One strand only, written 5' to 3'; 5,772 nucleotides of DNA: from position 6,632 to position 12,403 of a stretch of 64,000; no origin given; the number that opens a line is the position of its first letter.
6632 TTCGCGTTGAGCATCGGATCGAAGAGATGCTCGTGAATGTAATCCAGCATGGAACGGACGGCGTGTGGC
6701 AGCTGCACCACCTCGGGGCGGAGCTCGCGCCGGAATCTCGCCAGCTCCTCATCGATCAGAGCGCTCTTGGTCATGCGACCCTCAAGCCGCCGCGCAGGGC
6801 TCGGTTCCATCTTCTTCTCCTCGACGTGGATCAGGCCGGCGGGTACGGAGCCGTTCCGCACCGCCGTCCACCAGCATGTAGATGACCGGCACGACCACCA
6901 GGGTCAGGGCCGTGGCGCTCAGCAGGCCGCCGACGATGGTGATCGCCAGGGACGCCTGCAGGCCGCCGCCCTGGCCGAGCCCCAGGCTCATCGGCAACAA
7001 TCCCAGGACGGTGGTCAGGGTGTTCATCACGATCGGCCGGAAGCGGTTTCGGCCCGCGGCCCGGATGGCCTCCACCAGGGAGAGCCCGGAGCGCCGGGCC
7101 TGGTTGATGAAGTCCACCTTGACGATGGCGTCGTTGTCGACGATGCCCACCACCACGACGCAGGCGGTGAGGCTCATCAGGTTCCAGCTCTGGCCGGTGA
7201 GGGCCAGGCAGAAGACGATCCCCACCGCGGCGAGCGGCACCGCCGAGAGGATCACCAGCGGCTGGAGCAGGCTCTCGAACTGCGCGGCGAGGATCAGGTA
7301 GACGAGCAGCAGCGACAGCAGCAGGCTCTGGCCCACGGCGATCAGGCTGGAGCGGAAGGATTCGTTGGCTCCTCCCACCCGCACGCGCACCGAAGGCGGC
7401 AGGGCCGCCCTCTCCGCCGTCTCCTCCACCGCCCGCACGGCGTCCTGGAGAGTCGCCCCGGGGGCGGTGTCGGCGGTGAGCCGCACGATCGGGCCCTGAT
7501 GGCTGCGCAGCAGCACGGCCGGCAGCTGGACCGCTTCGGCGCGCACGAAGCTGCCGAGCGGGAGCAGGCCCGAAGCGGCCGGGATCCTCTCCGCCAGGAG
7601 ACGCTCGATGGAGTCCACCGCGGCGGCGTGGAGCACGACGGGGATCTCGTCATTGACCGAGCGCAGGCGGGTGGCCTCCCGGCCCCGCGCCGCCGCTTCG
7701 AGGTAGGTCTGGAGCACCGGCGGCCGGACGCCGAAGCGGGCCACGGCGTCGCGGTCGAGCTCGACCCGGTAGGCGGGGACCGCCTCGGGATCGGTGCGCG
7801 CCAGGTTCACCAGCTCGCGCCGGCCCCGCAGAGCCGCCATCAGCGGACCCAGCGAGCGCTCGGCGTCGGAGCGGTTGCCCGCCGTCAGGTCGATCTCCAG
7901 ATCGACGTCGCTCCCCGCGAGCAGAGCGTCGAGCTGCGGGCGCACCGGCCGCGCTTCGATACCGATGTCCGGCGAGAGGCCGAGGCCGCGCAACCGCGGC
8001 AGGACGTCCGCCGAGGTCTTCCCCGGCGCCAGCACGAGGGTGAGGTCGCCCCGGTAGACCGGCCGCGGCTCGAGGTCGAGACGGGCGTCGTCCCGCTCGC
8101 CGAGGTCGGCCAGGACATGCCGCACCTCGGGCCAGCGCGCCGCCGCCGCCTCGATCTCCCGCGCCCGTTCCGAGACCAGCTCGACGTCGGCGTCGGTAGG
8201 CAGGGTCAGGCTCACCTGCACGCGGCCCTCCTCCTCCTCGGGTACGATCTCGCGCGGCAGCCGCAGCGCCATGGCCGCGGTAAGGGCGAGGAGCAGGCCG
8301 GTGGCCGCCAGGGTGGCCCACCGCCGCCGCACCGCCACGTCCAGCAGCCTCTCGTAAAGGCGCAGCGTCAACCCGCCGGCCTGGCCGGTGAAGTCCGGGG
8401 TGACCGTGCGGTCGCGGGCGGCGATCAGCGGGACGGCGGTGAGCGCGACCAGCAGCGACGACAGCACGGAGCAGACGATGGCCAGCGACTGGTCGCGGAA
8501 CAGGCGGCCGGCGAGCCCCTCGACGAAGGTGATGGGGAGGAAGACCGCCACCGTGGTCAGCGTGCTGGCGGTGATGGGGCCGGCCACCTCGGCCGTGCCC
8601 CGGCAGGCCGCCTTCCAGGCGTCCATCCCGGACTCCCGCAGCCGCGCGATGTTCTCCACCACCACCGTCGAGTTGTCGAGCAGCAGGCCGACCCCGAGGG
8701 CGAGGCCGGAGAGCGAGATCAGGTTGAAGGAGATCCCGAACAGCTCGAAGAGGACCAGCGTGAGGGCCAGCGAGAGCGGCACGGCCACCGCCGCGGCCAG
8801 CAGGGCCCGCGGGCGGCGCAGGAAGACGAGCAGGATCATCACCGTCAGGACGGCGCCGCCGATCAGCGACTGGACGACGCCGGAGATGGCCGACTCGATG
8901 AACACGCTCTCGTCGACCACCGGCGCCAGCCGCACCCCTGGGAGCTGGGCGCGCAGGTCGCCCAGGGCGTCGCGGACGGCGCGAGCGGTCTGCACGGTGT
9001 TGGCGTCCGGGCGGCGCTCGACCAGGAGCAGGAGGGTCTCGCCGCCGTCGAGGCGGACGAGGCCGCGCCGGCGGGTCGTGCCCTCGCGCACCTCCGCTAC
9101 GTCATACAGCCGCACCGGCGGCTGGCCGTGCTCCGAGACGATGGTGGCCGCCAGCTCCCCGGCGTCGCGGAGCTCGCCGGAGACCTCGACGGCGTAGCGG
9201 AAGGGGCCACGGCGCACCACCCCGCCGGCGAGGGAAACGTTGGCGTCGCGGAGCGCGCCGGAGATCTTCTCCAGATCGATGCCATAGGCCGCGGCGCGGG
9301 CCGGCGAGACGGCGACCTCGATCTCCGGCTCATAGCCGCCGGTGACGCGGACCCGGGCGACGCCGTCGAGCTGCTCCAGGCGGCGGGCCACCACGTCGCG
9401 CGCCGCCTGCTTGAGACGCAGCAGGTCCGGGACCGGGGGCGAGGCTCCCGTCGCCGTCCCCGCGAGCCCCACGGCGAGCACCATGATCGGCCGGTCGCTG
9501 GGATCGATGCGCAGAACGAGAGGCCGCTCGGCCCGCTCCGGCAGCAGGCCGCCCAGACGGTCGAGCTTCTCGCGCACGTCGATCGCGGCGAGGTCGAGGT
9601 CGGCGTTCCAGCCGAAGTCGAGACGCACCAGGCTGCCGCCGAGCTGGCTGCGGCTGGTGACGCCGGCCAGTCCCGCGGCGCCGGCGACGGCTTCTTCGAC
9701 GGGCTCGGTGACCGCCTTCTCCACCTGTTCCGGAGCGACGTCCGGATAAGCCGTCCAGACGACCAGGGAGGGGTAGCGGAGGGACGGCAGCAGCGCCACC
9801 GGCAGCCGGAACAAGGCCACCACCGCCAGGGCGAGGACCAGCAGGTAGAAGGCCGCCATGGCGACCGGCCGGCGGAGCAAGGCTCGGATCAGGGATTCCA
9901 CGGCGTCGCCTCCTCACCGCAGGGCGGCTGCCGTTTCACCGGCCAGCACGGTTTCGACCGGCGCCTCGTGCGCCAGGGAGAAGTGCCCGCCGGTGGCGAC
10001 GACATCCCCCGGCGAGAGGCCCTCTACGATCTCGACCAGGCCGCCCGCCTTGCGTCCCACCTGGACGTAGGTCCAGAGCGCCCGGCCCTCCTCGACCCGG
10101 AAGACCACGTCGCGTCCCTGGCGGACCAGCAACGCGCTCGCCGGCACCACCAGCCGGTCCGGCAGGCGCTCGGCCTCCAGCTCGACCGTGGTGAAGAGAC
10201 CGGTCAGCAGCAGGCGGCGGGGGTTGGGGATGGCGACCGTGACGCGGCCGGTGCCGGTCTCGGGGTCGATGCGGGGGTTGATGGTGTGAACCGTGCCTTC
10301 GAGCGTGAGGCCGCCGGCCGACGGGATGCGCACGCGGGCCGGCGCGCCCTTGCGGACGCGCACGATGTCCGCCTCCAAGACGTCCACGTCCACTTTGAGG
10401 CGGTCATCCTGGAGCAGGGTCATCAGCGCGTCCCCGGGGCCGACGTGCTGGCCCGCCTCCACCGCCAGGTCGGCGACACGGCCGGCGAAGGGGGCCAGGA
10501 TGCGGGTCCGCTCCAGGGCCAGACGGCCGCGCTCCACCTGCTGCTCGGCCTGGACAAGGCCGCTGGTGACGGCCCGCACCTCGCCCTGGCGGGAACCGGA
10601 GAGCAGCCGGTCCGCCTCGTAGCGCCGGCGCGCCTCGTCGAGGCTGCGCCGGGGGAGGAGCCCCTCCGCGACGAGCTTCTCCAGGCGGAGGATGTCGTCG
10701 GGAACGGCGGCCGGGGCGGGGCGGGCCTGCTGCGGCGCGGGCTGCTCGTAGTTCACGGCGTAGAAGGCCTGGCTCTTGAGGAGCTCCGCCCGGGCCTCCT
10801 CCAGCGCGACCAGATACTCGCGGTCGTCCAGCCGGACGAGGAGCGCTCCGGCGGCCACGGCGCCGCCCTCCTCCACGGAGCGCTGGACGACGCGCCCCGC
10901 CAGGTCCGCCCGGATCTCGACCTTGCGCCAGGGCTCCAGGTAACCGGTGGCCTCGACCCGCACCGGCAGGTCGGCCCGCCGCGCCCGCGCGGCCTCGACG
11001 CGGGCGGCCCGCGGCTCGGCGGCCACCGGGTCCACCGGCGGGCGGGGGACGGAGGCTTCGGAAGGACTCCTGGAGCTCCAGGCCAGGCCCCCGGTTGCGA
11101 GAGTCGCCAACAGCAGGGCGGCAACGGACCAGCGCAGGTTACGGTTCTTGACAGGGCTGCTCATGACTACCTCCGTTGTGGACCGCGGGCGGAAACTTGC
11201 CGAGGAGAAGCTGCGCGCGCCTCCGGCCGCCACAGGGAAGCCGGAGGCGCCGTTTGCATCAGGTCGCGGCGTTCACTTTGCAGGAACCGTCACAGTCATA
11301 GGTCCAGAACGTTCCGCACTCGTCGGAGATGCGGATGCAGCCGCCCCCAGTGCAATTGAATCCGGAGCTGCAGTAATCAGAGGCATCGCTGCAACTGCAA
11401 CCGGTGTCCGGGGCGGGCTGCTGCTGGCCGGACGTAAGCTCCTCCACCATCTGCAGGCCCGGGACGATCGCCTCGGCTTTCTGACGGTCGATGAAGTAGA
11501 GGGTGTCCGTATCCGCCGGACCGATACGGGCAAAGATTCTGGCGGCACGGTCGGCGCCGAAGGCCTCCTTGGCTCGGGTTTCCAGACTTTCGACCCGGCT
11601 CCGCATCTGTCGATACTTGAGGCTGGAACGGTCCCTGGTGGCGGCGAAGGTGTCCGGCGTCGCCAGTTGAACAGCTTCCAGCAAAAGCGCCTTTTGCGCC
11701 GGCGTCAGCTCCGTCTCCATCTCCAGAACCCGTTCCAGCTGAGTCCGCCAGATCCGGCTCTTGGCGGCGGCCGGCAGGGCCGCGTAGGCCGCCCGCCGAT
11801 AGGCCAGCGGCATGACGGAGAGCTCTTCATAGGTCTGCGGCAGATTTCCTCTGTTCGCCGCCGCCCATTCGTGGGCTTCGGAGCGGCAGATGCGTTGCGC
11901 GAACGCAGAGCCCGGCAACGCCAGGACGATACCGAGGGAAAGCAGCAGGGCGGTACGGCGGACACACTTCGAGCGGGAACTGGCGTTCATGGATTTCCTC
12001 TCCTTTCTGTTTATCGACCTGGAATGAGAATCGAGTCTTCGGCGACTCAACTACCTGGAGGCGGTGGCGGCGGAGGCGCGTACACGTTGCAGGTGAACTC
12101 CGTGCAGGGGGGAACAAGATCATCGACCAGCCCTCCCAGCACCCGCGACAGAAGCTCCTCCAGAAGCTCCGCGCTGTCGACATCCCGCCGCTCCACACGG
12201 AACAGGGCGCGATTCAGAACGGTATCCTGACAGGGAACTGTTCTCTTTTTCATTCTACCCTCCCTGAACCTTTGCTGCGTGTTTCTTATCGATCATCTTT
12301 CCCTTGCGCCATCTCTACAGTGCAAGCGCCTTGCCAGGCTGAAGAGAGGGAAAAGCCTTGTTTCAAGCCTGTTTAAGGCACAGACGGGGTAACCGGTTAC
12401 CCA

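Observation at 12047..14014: Radical SAM/SPASM maturase with a 68-aa leader-GG-core peptide ending in a hepta-proline tail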

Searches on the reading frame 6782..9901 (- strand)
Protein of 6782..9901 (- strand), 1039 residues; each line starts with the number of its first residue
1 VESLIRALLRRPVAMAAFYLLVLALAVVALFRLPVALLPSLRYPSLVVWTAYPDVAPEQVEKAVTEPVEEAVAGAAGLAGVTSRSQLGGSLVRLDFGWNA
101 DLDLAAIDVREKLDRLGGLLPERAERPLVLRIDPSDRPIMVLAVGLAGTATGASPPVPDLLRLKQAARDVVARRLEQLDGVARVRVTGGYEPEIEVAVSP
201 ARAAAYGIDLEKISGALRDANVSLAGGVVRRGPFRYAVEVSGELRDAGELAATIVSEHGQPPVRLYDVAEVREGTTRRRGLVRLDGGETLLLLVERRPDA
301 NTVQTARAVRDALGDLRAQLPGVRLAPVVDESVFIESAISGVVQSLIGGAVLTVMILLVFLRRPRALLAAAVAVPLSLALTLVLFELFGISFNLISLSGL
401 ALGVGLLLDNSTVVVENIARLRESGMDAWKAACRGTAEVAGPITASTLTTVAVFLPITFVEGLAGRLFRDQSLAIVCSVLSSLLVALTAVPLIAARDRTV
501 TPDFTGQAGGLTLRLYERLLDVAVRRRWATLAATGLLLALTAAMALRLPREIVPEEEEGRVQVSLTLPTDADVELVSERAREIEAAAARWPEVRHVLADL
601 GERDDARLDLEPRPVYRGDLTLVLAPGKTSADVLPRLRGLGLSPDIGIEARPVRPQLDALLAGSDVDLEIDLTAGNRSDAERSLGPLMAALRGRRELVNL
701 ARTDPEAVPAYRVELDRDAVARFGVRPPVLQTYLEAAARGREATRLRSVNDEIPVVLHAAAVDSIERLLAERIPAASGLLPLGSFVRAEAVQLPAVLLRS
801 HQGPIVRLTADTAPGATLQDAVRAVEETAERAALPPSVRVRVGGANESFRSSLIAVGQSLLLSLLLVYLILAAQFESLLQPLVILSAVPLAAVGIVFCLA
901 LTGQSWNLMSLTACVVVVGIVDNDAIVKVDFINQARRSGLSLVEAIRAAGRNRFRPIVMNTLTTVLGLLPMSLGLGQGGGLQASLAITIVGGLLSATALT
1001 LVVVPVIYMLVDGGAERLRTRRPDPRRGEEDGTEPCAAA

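Call 19: search_protein_families(library=pfam, proteins=[window:6782-9901:-], max_evalue=0.001)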
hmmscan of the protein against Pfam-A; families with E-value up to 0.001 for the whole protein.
window:6782-9901:- (1039 aa): 1 family
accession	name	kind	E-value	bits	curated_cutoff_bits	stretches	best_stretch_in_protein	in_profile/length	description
PF00873.25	ACR_tran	-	1.7e-200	668.7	28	1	6-1012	3-1021/1021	AcrB/AcrD/AcrF family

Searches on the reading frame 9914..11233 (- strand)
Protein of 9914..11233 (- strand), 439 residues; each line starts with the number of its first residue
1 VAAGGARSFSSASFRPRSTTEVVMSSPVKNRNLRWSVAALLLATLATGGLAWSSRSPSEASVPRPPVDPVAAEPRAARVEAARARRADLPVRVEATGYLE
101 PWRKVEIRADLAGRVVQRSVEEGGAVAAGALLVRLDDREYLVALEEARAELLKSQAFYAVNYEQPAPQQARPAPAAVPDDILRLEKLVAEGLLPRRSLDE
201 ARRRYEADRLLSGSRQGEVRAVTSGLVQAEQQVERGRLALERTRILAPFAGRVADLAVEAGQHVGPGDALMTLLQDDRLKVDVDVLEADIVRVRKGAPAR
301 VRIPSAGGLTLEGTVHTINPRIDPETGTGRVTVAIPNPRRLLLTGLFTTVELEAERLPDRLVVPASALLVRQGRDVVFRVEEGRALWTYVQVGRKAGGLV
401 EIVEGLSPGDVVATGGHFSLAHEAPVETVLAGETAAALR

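Call 19: search_protein_families(library=pfam, proteins=[window:9914-11233:-], max_evalue=0.001)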
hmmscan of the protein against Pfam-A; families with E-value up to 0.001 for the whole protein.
window:9914-11233:- (439 aa): 4 families
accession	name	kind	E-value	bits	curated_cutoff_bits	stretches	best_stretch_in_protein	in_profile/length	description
PF16576.10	HlyD_D23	-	4e-25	88.8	30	1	231-347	97-213/214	Barrel-sandwich domain of CusB or HlyD membrane-fusion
PF13437.12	HlyD_3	-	2.1e-23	83.5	22.2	1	245-340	2-101/106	HlyD family secretion protein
PF13533.13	Biotin_lipoyl_2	-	8.5e-10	38.7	29.8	1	247-273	5-31/32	Biotin-lipoyl like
PF00364.28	Biotin_lipoyl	-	2.2e-05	24.6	22.1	0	244-273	44-73/73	Biotin-requiring enzyme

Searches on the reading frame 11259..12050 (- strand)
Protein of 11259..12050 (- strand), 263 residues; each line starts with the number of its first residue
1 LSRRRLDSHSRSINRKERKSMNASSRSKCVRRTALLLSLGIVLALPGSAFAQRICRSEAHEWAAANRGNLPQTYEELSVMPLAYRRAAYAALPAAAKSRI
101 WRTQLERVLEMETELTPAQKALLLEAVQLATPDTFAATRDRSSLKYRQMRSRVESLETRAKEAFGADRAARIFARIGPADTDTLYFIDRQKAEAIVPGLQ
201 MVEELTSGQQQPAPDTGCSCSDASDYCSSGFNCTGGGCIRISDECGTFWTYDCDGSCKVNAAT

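Call 3: search_protein_families(library=ncbifam, proteins=[window:11259-12050:-], max_evalue=0.01)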
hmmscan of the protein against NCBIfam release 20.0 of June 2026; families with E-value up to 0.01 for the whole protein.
window:11259-12050:- (263 aa): 1 family
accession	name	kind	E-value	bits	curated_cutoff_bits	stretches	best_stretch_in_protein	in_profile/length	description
NF033852.1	fulvocin_rel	subfamily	3.1e-32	112.5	35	1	85-258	1-150/150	bacteriocin fulvocin C-related protein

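Call 4: search_protein_families(library=pfam, proteins=[window:11259-12050:-], max_evalue=0.01)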
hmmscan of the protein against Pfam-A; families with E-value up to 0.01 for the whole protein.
window:11259-12050:- (263 aa): 0 families

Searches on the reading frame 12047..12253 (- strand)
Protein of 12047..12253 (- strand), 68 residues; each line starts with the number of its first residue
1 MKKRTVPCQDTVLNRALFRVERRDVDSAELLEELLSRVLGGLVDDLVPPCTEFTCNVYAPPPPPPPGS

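Call 3: search_protein_families(library=ncbifam, proteins=[window:12047-12253:-], max_evalue=0.01)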
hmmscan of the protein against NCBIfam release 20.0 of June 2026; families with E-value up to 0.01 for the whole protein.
window:12047-12253:- (68 aa): 0 families

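Call 4: search_protein_families(library=pfam, proteins=[window:12047-12253:-], max_evalue=0.01)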
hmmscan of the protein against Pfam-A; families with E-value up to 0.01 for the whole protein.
window:12047-12253:- (68 aa): 0 families

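Call 8: find_homologous_proteins(query=window:12047-12253:-, max_evalue=0.01)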
Query window:12047-12253:- (68 aa): 11 proteins with E <= 0.01 among 12 candidates.
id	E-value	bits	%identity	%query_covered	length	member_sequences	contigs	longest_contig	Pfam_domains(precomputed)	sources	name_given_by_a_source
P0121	1.1e-27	113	81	100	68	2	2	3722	-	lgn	-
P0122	1.2e-26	110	76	100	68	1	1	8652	-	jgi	jgi:hypothetical protein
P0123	3.4e-25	105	76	99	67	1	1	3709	-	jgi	jgi:hypothetical protein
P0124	5.0e-25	105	73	99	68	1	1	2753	-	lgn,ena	-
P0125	1.0e-24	104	74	100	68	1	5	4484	-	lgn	-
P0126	1.5e-24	103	78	99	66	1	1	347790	-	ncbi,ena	-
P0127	7.5e-24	101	70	88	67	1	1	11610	-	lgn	-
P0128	9.1e-23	97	68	96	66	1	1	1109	-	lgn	-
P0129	2.4e-22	96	72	99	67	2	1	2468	-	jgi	jgi:hypothetical protein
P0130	7.7e-8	50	51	88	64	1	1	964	-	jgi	-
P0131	1.3e-6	46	54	79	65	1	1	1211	-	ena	-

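Call 35: search_protein_representatives(alignment_id=A1)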
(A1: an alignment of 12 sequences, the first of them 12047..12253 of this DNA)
Query: 12 sequences, 67 profile positions. Proteins with E-value up to 0.001 (for the whole library): 25; up to 1e-10: 16; up to 1e-30: 0. The best 25 are listed.
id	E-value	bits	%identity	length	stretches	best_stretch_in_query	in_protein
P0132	7.3e-27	109.8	-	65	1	1-65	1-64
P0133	1.8e-20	89.4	-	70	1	1-64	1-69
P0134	4.4e-19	84.9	-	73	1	1-66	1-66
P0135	1.0e-18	83.7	-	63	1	1-63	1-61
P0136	2.4e-18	82.5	-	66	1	1-62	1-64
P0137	2.7e-18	82.4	-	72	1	1-67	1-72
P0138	1.1e-15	74.0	-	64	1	1-65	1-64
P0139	2.9e-15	72.7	-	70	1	1-64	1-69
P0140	3.1e-14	69.4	-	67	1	1-65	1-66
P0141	4.5e-14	68.8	-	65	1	1-64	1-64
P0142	3.1e-13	66.2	-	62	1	1-65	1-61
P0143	3.5e-13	66.0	-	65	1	1-62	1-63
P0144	6.4e-13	65.2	-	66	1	3-60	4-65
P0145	1.8e-12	63.7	-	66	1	1-65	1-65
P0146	2.6e-12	63.2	-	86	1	1-64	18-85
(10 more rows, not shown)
